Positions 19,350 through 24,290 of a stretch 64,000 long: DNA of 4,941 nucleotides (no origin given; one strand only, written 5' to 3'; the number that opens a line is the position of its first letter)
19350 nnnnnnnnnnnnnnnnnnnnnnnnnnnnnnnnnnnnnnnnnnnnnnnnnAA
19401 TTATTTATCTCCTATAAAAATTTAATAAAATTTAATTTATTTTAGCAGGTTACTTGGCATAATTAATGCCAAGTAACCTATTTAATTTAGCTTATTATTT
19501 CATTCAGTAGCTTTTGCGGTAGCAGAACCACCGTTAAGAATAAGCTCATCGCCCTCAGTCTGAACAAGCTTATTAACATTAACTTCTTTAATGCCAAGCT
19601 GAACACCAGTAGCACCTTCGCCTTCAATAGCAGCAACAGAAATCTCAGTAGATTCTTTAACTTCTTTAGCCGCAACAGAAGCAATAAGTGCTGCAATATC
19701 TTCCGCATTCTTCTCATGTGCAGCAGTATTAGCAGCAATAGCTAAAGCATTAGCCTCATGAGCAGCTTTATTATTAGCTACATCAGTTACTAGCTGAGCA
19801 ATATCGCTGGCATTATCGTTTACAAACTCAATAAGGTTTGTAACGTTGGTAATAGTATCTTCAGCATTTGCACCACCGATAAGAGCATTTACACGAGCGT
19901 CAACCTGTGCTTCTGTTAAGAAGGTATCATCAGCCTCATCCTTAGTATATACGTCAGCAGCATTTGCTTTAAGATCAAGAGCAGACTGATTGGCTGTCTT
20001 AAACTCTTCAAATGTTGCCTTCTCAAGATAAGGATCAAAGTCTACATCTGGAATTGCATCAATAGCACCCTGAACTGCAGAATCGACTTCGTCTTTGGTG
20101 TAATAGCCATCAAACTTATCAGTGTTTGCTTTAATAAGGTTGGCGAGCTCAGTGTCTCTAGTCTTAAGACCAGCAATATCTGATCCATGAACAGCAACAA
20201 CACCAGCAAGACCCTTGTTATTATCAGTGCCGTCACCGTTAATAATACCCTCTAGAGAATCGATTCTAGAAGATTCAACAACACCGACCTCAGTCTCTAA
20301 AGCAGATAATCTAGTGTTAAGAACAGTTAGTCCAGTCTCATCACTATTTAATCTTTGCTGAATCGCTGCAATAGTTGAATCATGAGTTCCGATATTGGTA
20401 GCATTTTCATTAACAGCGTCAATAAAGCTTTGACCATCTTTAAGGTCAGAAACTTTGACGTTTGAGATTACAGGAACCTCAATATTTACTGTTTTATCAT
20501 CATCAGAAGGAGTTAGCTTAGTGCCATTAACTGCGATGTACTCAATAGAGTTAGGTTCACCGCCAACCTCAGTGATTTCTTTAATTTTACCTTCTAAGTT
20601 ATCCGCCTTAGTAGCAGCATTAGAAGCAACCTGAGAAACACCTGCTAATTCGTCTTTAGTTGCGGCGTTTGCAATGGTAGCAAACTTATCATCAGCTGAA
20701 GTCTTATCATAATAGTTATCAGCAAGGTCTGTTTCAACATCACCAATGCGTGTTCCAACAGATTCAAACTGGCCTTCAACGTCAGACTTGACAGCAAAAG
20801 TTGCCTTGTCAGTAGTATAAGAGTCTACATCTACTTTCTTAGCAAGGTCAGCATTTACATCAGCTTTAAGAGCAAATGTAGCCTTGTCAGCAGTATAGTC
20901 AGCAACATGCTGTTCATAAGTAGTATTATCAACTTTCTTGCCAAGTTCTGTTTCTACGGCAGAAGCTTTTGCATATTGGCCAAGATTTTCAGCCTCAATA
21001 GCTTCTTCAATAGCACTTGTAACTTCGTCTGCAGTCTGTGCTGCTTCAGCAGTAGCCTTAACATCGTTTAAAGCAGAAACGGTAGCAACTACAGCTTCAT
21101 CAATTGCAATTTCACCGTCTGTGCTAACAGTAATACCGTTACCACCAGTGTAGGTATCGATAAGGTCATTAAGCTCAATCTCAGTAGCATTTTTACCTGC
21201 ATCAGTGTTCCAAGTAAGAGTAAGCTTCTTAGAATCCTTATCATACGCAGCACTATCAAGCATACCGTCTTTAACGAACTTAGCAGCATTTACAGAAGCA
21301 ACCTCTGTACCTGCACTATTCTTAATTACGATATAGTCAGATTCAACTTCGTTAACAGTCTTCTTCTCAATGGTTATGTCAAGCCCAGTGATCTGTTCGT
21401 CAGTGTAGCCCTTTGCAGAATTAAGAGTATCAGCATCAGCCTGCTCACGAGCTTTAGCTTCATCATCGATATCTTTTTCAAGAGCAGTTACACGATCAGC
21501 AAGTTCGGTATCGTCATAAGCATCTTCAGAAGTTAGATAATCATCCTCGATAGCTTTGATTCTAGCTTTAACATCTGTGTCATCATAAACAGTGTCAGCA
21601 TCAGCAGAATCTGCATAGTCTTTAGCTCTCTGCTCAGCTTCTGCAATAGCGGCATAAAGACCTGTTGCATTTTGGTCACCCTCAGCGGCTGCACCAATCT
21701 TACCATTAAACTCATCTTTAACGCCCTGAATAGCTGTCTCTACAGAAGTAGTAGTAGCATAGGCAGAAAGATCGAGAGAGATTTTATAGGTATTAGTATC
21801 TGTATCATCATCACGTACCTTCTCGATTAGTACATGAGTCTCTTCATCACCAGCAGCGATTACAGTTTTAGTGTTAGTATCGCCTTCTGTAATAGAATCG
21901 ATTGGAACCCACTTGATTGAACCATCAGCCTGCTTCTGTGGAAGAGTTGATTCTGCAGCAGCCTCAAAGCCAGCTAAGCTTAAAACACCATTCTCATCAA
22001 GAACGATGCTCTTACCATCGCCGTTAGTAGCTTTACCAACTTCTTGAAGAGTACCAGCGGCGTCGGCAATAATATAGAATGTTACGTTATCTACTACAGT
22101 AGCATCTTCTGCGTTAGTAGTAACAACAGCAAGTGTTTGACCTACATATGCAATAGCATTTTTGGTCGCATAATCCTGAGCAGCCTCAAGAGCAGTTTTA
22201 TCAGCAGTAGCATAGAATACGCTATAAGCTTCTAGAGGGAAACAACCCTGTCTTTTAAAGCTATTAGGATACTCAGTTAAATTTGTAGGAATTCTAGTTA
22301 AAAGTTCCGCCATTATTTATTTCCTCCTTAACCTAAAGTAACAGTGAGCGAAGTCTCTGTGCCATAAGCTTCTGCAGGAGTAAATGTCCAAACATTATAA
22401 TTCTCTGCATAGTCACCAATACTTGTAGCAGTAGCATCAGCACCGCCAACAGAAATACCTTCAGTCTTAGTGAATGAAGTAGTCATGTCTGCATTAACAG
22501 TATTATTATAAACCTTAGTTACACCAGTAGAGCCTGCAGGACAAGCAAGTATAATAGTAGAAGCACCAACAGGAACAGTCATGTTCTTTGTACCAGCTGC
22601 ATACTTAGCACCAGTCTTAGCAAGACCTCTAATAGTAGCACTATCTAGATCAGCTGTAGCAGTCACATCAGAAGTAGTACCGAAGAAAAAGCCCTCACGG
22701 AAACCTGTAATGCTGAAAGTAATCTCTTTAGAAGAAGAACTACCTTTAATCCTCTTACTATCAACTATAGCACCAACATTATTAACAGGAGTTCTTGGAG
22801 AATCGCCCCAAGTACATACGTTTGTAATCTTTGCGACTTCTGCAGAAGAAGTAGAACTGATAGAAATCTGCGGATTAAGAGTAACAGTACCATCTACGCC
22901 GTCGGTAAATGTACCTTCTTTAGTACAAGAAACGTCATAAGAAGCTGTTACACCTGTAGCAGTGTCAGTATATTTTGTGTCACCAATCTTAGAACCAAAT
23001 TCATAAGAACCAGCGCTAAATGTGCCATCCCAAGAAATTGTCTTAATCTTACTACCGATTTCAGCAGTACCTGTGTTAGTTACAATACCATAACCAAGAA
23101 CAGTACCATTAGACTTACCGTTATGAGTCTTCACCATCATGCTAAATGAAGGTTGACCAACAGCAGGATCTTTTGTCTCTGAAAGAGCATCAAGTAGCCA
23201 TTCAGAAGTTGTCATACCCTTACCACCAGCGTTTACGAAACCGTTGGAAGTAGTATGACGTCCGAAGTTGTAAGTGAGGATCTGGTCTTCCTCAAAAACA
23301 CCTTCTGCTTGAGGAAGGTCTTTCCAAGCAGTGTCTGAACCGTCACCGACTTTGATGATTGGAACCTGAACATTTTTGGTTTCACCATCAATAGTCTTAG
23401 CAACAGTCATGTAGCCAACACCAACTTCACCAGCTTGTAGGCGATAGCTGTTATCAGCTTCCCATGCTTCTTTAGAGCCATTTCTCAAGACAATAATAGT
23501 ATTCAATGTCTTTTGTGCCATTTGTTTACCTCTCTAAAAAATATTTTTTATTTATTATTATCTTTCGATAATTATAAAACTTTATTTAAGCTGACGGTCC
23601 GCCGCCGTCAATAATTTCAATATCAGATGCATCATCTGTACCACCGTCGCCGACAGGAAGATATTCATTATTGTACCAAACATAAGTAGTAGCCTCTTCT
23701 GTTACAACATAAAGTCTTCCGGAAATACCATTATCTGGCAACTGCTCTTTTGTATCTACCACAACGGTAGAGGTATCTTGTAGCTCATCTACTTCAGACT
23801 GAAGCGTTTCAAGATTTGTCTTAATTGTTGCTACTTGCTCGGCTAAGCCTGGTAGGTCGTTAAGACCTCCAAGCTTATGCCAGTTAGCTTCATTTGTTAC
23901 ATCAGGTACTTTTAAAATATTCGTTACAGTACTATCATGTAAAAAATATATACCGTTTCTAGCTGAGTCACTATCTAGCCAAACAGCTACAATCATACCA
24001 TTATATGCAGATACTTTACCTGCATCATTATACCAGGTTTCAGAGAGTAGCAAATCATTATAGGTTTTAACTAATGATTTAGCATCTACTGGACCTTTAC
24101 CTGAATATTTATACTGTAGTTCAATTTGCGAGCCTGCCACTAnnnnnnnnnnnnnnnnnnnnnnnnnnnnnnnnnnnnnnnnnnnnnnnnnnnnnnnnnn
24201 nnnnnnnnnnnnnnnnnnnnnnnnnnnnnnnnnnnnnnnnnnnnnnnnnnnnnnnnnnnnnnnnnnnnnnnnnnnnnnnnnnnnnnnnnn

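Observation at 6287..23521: A shared ~55-aa N-terminal anchor motif heads six different fibre proteins (plus an 85-aa anchor-only ORF)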

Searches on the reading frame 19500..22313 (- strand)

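Call 5: search_protein_families(library=pfam, proteins=[window:19500-22313:-], max_evalue=1)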
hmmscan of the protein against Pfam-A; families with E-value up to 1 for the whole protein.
window:19500-22313:- (937 aa): 2 families
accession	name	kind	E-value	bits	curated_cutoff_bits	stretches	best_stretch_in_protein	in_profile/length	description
PF18564.7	Glyco_hydro_5_C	-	0.014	16.3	22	1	350-407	9-66/87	Glycoside hydrolase family 5 C-terminal domain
PF19955.5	EAD1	-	0.097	13.6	24.2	1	781-854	11-81/90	Effector-associated domain 1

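Call 10: search_protein_families(library=phrogs, proteins=[window:19500-22313:-], max_evalue=0.01)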
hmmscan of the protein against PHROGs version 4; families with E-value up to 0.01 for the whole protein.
window:19500-22313:- (937 aa): 2 families
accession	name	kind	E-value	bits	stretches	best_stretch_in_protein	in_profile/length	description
phrog_33094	-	unknown function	2.9e-07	31.9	1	13-95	13-81/104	-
phrog_26733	-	unknown function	0.002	19.5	1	340-392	6-58/84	-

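Call 13: search_protein_families(library=ncbifam, proteins=[window:19500-22313:-], max_evalue=1)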
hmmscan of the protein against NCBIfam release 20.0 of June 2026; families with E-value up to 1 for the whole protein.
window:19500-22313:- (937 aa): 1 family
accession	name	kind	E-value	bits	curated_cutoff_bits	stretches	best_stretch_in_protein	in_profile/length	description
NF052682.1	morpho_FcmC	equivalog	0.043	14.1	90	0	656-689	63-96/159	filament morphology membrane protein FcmC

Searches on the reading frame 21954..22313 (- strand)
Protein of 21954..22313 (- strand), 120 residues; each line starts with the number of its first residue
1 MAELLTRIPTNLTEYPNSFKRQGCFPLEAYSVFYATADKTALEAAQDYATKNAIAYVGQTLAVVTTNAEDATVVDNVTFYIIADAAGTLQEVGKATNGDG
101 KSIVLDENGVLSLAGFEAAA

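Call 75: search_protein_families(library=pfam, proteins=[window:21954-22313:-], max_evalue=10)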
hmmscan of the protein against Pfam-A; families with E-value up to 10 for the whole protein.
window:21954-22313:- (120 aa): 1 family
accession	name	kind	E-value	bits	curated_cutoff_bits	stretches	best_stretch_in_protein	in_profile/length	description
PF19917.4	bpX1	-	0.15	12.3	27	1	95-114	4-23/82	MoxR-vWA-beta-propeller ternary system domain bpX1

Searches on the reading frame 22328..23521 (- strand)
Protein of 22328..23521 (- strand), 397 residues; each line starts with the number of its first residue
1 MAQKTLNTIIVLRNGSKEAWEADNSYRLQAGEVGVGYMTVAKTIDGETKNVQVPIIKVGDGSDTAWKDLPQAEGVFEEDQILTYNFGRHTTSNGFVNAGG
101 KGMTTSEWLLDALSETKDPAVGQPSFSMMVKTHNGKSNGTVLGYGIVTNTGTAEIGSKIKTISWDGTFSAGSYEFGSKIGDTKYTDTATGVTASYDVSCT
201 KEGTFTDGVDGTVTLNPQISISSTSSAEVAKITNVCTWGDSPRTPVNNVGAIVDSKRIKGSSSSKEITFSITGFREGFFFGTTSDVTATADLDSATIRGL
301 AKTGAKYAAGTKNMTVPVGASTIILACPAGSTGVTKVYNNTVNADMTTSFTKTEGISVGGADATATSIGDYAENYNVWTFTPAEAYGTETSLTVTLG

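Call 5: search_protein_families(library=pfam, proteins=[window:22328-23521:-], max_evalue=1)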
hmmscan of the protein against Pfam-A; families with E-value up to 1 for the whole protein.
window:22328-23521:- (397 aa): 3 families
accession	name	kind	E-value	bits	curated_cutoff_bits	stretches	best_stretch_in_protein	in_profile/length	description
PF18454.7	Mtd_N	-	0.099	13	26.3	0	12-35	3-23/37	Major tropism determinant N-terminal domain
PF17892.7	Cadherin_5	-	0.11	12.7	26.5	0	198-223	47-73/98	Cadherin-like domain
PF01523.21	PmbA_TldD_1st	-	0.14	12.8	20.9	1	253-295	15-57/65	PmbA/TldA metallopeptidase domain 1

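Call 10: search_protein_families(library=phrogs, proteins=[window:22328-23521:-], max_evalue=0.01)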
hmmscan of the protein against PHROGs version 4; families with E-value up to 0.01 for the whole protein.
window:22328-23521:- (397 aa): 1 family
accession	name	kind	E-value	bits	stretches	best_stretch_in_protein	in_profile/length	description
phrog_35541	-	unknown function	6.3e-25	89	1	147-397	288-532/532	-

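Call 13: search_protein_families(library=ncbifam, proteins=[window:22328-23521:-], max_evalue=1)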
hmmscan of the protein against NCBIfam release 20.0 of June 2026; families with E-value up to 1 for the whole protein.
window:22328-23521:- (397 aa): 1 family
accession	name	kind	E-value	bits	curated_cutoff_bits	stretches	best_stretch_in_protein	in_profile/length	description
NF058642.1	lipo_YqiH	exception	0.25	11.6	140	0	35-57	39-61/94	lipoprotein YqiH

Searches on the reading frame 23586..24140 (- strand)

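Call 5: search_protein_families(library=pfam, proteins=[window:23586-24140:-], max_evalue=1)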
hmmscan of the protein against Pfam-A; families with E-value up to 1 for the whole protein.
window:23586-24140:- (184 aa): 2 families
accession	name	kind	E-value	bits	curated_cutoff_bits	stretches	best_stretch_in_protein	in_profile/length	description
PF16888.10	YwqH-like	-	0.1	13.3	33.7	1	100-138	9-47/123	YwqH-like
PF25047.1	Beta-prop_TEP1_2nd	-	0.14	11.8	89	1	15-78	123-186/255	TEP-1 second beta-propeller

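Call 10: search_protein_families(library=phrogs, proteins=[window:23586-24140:-], max_evalue=0.01)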
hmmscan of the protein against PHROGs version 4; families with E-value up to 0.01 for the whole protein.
window:23586-24140:- (184 aa): 2 families
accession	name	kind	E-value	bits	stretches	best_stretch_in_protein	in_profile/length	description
phrog_25416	-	head and packaging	2e-05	25.7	1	103-169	23-91/159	virion structural protein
phrog_14839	-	unknown function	2e-05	25.1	1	116-161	35-80/227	-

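Call 13: search_protein_families(library=ncbifam, proteins=[window:23586-24140:-], max_evalue=1)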
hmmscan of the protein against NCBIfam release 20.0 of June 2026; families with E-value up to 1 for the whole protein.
window:23586-24140:- (184 aa): 1 family
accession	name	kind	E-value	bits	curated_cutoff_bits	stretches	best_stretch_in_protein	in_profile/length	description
NF053767.1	CIS13_fam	equivalog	0.071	12.3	370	1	53-127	199-272/392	CIS13 family contractile injection system protein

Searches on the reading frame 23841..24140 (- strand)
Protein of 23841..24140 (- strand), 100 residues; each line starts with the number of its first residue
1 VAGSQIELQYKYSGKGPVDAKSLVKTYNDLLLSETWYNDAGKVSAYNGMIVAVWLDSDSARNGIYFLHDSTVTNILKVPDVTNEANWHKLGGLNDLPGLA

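Call 75: search_protein_families(library=pfam, proteins=[window:23841-24140:-], max_evalue=10)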
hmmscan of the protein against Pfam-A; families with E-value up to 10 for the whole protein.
window:23841-24140:- (100 aa): 1 family
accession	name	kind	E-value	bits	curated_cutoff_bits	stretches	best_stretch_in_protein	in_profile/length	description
PF25047.1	Beta-prop_TEP1_2nd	-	0.038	13.6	89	1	15-78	123-186/255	TEP-1 second beta-propeller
